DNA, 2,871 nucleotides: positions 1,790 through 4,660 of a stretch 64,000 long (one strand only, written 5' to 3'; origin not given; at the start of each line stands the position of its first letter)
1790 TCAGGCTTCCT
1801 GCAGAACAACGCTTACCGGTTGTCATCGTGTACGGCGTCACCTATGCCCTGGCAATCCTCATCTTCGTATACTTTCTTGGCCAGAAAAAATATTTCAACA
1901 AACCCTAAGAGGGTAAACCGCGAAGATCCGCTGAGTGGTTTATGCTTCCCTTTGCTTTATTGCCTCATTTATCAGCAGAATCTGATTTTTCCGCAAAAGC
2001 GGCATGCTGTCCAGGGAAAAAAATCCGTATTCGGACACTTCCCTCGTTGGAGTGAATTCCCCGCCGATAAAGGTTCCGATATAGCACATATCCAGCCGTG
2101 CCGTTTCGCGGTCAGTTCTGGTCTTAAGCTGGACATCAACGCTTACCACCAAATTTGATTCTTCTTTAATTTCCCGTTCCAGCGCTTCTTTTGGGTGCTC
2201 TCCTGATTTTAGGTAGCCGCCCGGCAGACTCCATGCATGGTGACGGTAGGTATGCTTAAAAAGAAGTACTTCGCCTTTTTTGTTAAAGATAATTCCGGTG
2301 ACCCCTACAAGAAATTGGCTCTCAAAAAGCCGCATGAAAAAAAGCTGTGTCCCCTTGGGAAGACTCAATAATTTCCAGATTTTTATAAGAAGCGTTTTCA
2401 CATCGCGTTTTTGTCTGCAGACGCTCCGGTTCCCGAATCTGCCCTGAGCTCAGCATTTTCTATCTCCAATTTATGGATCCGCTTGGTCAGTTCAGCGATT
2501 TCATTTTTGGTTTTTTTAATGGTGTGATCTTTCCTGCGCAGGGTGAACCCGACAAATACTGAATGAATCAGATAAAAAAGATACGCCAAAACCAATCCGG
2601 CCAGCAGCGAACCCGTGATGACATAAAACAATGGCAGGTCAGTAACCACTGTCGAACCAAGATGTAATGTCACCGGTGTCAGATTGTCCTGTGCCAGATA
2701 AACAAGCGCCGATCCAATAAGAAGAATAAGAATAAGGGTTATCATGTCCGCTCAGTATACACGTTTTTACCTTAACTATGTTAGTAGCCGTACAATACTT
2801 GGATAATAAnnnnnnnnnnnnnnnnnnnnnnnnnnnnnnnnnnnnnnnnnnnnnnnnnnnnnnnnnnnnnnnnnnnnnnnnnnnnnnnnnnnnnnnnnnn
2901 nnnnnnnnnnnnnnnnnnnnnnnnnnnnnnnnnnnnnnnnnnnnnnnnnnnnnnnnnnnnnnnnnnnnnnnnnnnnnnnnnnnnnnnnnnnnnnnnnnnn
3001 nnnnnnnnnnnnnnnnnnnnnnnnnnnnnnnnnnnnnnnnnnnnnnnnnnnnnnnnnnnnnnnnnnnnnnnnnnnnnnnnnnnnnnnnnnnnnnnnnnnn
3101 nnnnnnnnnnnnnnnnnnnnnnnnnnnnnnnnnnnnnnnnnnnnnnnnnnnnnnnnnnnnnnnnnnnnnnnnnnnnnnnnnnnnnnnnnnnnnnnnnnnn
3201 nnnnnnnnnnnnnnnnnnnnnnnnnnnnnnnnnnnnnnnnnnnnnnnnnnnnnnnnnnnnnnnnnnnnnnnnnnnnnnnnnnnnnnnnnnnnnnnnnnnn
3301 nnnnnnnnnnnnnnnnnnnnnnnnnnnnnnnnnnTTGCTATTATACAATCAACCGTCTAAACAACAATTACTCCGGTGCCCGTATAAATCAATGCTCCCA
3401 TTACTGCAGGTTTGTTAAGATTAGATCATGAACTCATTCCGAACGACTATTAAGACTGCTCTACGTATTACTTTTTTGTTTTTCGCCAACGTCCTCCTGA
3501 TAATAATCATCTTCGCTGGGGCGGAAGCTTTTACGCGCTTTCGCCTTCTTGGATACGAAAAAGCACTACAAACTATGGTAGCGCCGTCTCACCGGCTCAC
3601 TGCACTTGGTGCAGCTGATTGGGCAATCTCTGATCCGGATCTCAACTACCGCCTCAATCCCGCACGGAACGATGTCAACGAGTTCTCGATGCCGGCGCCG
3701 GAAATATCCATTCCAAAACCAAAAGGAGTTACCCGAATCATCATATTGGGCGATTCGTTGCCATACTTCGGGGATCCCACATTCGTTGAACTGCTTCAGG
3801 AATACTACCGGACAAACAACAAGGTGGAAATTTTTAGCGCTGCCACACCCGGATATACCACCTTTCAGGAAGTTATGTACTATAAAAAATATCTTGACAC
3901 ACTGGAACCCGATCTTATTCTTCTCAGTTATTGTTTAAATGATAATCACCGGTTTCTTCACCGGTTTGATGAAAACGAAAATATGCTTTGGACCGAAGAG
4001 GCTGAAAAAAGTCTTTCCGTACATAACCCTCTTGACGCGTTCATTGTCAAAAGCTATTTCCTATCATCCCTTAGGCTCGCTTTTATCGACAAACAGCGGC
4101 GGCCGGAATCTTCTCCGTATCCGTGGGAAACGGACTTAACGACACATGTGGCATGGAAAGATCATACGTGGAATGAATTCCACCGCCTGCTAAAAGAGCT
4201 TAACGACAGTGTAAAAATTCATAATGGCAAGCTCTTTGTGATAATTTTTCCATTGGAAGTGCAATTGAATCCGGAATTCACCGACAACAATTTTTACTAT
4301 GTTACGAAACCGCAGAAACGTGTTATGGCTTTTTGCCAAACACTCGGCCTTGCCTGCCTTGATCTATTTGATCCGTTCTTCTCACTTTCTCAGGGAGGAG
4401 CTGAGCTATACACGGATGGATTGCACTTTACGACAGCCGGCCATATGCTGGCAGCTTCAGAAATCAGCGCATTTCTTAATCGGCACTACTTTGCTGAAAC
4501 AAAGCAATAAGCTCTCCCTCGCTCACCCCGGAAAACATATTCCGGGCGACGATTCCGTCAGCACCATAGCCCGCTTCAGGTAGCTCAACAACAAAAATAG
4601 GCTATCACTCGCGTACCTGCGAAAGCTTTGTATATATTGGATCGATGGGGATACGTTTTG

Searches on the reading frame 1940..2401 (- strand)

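Call 10: search_protein_families(library=pfam, proteins=[window:1940-2401:-], max_evalue=0.01)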
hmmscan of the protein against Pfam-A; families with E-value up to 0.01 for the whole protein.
window:1940-2401:- (153 aa): 2 families
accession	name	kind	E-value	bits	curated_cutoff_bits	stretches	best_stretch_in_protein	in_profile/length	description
PF00293.34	NUDIX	-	7.5e-16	58.8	21.1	1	32-137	4-122/134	NUDIX domain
PF13869.12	NUDIX_2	-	0.00086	19.2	27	1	43-83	58-96/188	Nucleotide hydrolase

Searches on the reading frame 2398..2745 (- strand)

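Call 10: search_protein_families(library=pfam, proteins=[window:2398-2745:-], max_evalue=0.01)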
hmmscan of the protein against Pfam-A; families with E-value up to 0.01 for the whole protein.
window:2398-2745:- (115 aa): 3 families
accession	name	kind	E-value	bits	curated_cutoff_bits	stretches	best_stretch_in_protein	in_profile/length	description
PF06305.16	LapA_dom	-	2.9e-09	37.2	28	1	21-94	2-60/64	Lipopolysaccharide assembly protein A domain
PF01166.23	TSC22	-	0.00042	20.9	30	1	79-102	19-42/57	TSC-22/dip/bun family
PF04977.20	DivIC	-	0.00047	20.3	28.9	1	63-102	6-45/80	Septum formation initiator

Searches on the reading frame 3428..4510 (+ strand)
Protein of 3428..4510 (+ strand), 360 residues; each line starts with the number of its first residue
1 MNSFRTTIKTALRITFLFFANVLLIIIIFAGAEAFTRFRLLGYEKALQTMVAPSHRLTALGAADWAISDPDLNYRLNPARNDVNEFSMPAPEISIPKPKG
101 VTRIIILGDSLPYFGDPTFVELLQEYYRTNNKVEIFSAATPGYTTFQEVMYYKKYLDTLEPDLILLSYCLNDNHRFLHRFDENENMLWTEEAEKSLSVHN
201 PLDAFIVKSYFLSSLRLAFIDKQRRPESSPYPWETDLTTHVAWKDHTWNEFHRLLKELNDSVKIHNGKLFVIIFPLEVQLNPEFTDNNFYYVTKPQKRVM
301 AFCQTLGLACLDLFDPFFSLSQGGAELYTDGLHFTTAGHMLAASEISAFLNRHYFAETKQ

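Call 10: search_protein_families(library=pfam, proteins=[window:3428-4510:+], max_evalue=0.01)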
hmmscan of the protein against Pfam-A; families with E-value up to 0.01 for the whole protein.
window:3428-4510:+ (360 aa): 2 families
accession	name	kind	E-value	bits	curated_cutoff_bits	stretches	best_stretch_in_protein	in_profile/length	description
PF13472.12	Lipase_GDSL_2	-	6.4e-09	37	32.9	1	107-340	2-177/178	GDSL-like Lipase/Acylhydrolase family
PF00657.28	Lipase_GDSL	-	3.9e-08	34.1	23.6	1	104-346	1-208/208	GDSL-like Lipase/Acylhydrolase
